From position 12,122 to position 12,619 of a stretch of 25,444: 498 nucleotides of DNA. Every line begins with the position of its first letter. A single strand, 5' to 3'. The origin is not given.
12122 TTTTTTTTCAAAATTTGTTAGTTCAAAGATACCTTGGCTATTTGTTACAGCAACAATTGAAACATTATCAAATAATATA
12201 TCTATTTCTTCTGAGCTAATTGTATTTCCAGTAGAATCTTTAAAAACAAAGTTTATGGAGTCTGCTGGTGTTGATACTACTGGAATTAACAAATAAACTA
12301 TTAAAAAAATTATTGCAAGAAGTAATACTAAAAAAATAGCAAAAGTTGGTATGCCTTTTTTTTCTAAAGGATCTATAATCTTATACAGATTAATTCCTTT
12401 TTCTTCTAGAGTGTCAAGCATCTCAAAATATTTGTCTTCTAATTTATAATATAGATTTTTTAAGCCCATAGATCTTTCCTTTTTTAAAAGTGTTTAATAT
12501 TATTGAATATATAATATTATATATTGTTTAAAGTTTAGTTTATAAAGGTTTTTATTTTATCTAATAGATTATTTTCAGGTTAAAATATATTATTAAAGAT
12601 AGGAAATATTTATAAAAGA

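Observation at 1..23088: Three colinear giant paralogues plus a pilin-like gene form a ~23-kb surface-apparatus locus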

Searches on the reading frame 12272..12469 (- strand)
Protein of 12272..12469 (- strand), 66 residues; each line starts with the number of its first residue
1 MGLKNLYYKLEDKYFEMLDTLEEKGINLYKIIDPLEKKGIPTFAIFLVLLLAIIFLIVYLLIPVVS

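Call 68: search_protein_representatives(alignment_id=A11)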
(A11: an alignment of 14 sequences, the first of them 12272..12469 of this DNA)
Query: 14 sequences, 64 profile positions. Proteins with E-value up to 0.001 (for the whole library): 1104; up to 1e-10: 473; up to 1e-30: 0. The best 150 are listed.
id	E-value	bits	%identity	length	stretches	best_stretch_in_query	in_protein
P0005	4.0e-26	106.8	-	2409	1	1-63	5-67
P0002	7.2e-25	102.8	-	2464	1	1-63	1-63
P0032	9.3e-25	102.4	-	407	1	1-63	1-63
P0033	1.6e-24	101.7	-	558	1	1-63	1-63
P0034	1.9e-24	101.4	-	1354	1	1-63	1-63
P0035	2.3e-24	101.2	-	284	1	1-63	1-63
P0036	4.0e-24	100.4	-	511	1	1-63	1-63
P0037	9.3e-24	99.2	-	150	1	1-64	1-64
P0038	2.9e-23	97.7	-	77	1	3-63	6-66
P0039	3.5e-23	97.4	-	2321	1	1-63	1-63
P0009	4.7e-23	97.0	-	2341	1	1-62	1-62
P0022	2.9e-22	94.4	-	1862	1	3-63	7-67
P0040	7.7e-22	93.1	-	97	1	1-62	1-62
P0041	2.5e-21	91.4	-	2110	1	3-63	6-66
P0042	4.1e-21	90.8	-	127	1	1-62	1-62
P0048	7.1e-20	86.8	-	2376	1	1-63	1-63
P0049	1.7e-19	85.6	-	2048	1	1-58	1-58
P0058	4.0e-19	84.4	-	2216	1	2-63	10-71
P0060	5.9e-19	83.9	-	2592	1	2-62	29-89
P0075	4.0e-18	81.2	-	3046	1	3-62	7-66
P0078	7.8e-18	80.3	-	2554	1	1-62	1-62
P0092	3.8e-17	78.0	-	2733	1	1-61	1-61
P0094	5.0e-17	77.7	-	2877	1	1-62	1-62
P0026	5.7e-17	77.5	-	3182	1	3-62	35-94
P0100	7.9e-17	77.1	-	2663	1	1-60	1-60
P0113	1.8e-16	75.9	-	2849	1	2-62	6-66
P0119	3.1e-16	75.1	-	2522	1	2-63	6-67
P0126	7.2e-16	74.0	-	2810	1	3-61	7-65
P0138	1.2e-15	73.3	-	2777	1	5-63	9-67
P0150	1.9e-15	72.7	-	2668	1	3-63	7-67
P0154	2.0e-15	72.6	-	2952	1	3-62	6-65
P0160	2.2e-15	72.4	-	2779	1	4-63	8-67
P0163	2.3e-15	72.4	-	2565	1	2-61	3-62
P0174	3.9e-15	71.6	-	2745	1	2-62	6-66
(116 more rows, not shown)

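Call 69: list_cluster_members(proteins=[P0060, P0075, P0094, P0113, P0154, P0041, P0049, P0126, P0160, P0092])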
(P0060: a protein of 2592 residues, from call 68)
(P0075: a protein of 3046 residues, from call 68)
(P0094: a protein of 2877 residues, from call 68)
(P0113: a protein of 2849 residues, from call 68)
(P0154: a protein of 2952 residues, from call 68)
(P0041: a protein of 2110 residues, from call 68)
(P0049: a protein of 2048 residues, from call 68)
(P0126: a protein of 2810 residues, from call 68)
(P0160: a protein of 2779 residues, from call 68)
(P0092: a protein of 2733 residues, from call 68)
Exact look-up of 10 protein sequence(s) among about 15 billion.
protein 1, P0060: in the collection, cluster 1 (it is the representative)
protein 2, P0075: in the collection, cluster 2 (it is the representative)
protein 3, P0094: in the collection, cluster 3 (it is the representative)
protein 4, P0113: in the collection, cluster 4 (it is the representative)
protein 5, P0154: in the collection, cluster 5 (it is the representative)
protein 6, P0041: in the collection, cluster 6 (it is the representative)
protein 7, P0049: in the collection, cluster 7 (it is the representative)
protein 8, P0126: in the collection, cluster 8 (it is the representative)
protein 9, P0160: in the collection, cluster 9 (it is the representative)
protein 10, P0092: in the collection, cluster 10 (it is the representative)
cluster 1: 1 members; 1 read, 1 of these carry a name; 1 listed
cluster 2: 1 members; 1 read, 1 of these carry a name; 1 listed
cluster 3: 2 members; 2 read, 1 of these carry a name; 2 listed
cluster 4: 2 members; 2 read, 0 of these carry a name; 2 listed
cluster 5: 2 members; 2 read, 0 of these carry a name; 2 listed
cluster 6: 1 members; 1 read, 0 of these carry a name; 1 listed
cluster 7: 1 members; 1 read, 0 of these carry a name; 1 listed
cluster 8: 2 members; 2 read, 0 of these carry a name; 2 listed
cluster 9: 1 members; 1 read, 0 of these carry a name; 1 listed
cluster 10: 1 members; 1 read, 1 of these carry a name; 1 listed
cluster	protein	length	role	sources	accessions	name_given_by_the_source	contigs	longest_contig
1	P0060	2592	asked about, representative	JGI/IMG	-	hypothetical protein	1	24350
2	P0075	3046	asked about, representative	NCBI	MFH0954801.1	MAG: carboxypeptidase regulatory-like domain-containing protein [Candidatus Micrarchaeota ...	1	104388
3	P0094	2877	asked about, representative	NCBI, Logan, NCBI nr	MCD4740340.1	thrombospondin type 3 repeat-containing protein [archaeon]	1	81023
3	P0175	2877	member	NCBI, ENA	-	-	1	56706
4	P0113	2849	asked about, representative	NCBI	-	-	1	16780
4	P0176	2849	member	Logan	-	-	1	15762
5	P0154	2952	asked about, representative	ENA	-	-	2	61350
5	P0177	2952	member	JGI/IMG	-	-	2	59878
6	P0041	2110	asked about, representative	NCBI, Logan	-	-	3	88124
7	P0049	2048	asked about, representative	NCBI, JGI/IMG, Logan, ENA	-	-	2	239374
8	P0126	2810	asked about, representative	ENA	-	-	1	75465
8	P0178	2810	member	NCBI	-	-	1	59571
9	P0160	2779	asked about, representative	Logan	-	-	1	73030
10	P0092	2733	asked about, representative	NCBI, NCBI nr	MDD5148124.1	MAG: carboxypeptidase-like regulatory domain-containing protein [Candidatus ainarchaeum ... | carboxypeptidase-like regulatory domain-containing protein [Candidatus ainarchaeum sp.]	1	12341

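Call 70: find_encoding_contigs(protein=P0075, flank=10000, max_places=1)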
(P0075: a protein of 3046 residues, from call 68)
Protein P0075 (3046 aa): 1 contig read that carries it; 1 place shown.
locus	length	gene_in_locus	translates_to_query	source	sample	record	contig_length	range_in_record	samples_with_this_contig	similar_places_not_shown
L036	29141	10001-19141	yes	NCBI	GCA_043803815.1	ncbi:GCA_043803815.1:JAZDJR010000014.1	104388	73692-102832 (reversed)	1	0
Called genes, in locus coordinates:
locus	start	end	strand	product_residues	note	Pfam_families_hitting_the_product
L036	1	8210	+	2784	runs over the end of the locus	PF11974:bMG3 (faint), PF13715:CarbopepD_reg_2 (faint), PF13620:CarboxypepD_reg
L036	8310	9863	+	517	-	-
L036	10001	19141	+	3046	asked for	PF02369:Big_1 (faint), PF11974:bMG3 (faint), PF17802:SpaA (faint), PF22904:NOMO1-like_2nd (faint), PF13473:Cupredoxin_1 (faint), PF13620:CarboxypepD_reg, PF00188:CAP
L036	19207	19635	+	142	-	PF01850:PIN (weak)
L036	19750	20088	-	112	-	-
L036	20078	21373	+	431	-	-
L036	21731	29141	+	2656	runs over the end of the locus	-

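Call 79: list_cluster_members(proteins=[P0039, P0048, P0058, P0078, P0100, P0119, P0138, P0150, P0163, P0174])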
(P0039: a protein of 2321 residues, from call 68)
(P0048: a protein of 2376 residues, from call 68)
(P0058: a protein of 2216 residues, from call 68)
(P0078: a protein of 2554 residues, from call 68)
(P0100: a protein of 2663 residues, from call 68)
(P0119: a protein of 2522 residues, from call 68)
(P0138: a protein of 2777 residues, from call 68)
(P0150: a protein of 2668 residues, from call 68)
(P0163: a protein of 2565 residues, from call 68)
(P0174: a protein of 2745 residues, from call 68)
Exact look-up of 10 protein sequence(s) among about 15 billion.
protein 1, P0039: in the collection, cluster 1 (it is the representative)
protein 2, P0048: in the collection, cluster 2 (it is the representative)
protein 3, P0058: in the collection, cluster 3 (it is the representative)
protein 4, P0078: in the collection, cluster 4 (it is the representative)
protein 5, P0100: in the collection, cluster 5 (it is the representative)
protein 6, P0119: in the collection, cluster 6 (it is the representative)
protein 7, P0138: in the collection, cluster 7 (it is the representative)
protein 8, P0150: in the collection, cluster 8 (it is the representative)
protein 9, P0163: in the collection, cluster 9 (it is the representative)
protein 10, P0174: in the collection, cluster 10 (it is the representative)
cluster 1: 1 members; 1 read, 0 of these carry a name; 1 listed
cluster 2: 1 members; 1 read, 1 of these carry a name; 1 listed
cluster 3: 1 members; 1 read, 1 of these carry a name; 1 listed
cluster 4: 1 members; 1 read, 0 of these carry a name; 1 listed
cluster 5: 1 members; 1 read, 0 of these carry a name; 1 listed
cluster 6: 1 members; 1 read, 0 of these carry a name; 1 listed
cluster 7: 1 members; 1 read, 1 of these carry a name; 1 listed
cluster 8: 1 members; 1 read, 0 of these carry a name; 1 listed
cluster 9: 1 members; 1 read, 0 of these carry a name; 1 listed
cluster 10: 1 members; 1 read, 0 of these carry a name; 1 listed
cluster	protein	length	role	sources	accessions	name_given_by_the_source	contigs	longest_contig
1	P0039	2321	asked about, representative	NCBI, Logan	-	-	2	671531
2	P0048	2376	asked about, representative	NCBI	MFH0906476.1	MAG: hypothetical protein V1824_04020 [archaeon]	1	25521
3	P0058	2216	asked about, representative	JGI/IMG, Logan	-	hypothetical protein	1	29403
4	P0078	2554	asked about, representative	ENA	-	-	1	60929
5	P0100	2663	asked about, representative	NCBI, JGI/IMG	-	-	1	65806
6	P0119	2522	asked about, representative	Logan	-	-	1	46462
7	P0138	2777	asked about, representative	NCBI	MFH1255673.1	MAG: carboxypeptidase-like regulatory domain-containing protein [Candidatus ...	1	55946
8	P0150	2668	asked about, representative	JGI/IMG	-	-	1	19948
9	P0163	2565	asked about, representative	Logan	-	-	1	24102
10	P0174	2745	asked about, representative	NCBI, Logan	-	-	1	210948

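Call 80: find_encoding_contigs(protein=P0094, flank=10000, max_places=1)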
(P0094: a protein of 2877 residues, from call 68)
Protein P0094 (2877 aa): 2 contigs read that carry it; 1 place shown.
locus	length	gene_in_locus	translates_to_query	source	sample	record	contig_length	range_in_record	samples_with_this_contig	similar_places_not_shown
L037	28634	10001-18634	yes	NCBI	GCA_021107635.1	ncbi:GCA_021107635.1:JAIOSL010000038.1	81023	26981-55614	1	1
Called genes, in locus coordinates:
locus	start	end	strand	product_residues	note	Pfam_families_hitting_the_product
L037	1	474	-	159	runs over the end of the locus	-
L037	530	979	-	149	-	-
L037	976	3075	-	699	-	-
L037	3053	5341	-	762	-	PF00437:T2SSE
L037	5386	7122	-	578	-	-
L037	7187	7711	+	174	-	PF09721:Exosortase_EpsH (weak)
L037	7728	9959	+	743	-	-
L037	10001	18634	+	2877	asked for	PF13620:CarboxypepD_reg (faint)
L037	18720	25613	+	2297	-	PF13620:CarboxypepD_reg (weak), PF17802:SpaA (faint)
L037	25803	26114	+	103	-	-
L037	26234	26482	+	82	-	-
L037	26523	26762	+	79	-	-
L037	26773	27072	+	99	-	-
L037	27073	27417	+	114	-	-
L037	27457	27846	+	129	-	-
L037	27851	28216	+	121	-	-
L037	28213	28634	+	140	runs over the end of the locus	-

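Call 83: find_encoding_contigs(protein=P0049, flank=10000, max_places=1)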
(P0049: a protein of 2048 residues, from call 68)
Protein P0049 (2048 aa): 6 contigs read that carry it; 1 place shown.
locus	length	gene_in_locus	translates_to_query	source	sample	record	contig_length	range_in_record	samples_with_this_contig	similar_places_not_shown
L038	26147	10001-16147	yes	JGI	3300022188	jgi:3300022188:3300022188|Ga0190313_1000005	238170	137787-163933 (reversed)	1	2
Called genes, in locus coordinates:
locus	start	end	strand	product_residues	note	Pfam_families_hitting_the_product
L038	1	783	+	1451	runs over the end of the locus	-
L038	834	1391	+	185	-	-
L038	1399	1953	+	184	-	-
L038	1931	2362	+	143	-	-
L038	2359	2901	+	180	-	-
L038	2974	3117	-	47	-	-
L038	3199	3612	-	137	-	-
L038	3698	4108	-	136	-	-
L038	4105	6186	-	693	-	-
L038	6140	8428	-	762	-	PF00437:T2SSE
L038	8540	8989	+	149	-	PF09721:Exosortase_EpsH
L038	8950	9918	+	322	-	-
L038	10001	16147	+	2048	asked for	PF02369:Big_1 (faint), PF11974:bMG3 (faint), PF17789:MG4 (faint), PF24025:Ig_DR_A0283-like (faint), PF13620:CarboxypepD_reg (weak), PF13715:CarbopepD_reg_2 (faint), PF17802:SpaA (faint), PF13620:CarboxypepD_reg (weak)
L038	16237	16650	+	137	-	-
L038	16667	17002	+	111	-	-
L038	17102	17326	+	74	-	-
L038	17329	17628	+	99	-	-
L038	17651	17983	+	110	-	-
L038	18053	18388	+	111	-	-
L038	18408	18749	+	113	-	-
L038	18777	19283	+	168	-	-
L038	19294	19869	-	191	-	-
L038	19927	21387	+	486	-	-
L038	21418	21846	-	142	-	-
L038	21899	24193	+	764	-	PF03104:DNA_pol_B_exo1, PF13482:RNase_H_2 (weak), PF10108:DNA_pol_B_exo2, PF00136:DNA_pol_B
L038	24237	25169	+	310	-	PF00557:Peptidase_M24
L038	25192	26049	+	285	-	-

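Call 84: find_encoding_contigs(protein=P0174, flank=10000, max_places=1)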
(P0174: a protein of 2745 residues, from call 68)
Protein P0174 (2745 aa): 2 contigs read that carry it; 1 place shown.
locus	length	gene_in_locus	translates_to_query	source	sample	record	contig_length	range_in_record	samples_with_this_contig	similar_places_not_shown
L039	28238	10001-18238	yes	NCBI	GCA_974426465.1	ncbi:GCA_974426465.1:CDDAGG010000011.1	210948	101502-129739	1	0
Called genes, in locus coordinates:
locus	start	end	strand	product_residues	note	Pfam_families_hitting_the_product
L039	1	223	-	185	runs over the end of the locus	-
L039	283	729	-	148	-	-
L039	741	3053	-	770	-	-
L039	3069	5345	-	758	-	PF00437:T2SSE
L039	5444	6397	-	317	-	PF24400:DUF7544 (faint)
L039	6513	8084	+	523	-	PF13367:PrsW-protease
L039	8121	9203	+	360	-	PF24400:DUF7544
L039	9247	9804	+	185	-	-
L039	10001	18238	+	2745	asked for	PF13620:CarboxypepD_reg (weak), PF17210:SdrD_B (faint)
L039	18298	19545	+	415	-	-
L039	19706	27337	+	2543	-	PF02369:Big_1 (faint), PF11974:bMG3 (faint), PF17802:SpaA (faint), PF24025:Ig_DR_A0283-like (faint), PF17210:SdrD_B (faint), PF13715:CarbopepD_reg_2 (faint), PF13620:CarboxypepD_reg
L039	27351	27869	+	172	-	-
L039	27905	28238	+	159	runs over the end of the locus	-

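Call 86: search_protein_families(library=pfam, proteins=[L039:741-3053:-, L039:3069-5345:-, L039:283-729:-, L039:9247-9804:+, L038:8540-8989:+, L038:4105-6186:-, L039:18298-19545:+, L037:7728-9959:+], max_evalue=0.1)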
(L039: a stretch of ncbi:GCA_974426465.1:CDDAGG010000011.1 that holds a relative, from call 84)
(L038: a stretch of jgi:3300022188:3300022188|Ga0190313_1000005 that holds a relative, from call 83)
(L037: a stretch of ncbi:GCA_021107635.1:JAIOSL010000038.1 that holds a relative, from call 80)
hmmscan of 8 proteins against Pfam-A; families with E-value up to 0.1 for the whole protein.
L039:741-3053:- (770 aa): 1 family
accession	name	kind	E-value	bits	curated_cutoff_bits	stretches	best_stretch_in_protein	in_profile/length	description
PF00482.28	T2SSF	-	9.4e-05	22.8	25.2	1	175-297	13-125/125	Type II secretion system (T2SS), protein F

L039:3069-5345:- (758 aa): 9 families
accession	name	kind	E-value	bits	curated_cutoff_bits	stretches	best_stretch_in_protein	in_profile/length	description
PF00437.27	T2SSE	-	1.6e-18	66.9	24.9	1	396-608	84-279/370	Type II/IV secretion system protein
PF13481.12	AAA_25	-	0.0058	16.7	27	1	448-484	25-61/195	AAA domain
PF13191.12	AAA_16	-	0.007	17.3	32.6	1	460-517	28-83/167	AAA ATPase domain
PF13555.12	AAA_29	-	0.036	14.2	27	1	454-477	20-43/61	P-loop containing region of AAA domain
PF06414.18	Zeta_toxin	-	0.054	13.4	22.3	0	459-493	19-54/199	Zeta toxin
PF20720.3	nSTAND3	-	0.064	13.4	27.2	0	459-488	20-50/155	Novel STAND NTPase 3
PF05729.18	NACHT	-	0.077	13.3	26.7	0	458-483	2-27/167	NACHT domain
PF02492.25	cobW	-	0.083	12.9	20.7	0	459-488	3-34/180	CobW/HypB/UreG, nucleotide-binding domain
PF23319.1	CobW_C_DAAF9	-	0.098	13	27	0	161-193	5-37/69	DAAF9 CobW_C-like domain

L039:283-729:- (148 aa): 1 family
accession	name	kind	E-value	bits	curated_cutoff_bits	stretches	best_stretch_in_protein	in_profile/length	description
PF13984.11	MsyB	-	0.085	13.6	27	0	39-116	9-87/122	MsyB protein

L039:9247-9804:+ (185 aa): 2 families
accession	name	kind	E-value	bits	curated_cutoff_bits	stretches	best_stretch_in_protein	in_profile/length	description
PF09721.15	Exosortase_EpsH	-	0.0016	18.3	25.7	1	28-167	103-243/254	Transmembrane exosortase (Exosortase_EpsH)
PF11667.14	DUF3267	-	0.082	13.7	27.1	1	17-72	40-95/108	Putative zincin peptidase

L038:8540-8989:+ (149 aa): 2 families
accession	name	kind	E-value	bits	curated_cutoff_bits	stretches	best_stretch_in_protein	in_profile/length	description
PF09721.15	Exosortase_EpsH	-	1e-08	35.3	25.7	1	1-123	127-250/254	Transmembrane exosortase (Exosortase_EpsH)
PF19246.4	DUF5894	-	0.049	13.6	25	1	126-147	20-41/57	Family of unknown function (DUF5894)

L038:4105-6186:- (693 aa): 1 family
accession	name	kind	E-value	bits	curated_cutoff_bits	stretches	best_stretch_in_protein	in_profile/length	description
PF00482.28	T2SSF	-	8.4e-05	23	25.2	1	160-293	2-125/125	Type II secretion system (T2SS), protein F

L039:18298-19545:+ (415 aa): 0 families

L037:7728-9959:+ (743 aa): 0 families

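Call 88: find_encoding_contigs(protein=P0126, flank=10000, max_places=1)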
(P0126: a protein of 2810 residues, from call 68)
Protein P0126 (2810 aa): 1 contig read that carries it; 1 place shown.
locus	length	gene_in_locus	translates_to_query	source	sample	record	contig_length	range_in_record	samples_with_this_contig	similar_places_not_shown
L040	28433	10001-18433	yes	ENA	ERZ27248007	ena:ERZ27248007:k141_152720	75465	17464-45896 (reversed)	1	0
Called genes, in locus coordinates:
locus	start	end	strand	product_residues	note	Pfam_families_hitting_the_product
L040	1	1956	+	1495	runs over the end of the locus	-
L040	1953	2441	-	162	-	-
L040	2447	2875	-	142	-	-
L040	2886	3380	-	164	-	-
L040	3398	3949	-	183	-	-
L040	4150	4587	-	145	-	-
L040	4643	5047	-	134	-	-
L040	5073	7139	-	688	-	-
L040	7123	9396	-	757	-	PF00437:T2SSE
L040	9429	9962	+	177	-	PF09721:Exosortase_EpsH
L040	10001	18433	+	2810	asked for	PF11974:bMG3 (faint), PF13620:CarboxypepD_reg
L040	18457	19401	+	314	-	-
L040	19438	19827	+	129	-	-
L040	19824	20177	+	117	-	-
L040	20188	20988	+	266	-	PF01909:NTP_transf_2 (weak)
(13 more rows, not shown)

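Call 89: find_encoding_contigs(protein=P0160, flank=10000, max_places=1)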
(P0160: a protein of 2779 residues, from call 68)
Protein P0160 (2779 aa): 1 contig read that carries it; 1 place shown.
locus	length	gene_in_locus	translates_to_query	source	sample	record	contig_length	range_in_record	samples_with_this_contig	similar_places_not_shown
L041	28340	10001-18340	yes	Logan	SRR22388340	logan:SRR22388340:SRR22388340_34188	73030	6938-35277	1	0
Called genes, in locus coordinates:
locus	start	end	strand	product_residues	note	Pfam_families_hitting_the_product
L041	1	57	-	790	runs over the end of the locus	-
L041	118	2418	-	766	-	PF00437:T2SSE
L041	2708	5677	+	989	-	PF19077:Big_13 (faint), PF11999:Ice_binding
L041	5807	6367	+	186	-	PF09721:Exosortase_EpsH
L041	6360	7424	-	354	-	PF00730:HhH-GPD, PF14815:NUDIX_4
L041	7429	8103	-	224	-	-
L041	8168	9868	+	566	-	PF07705:CARDB, PF06482:Endostatin (weak), PF07588:DUF1554 (weak)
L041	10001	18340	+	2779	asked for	PF11974:bMG3 (faint), PF13620:CarboxypepD_reg (weak)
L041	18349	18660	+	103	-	PF06999:Suc_Fer-like (weak)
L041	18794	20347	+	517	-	-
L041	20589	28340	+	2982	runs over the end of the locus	PF13620:CarboxypepD_reg (weak), PF17802:SpaA (faint), PF13620:CarboxypepD_reg (weak), PF00188:CAP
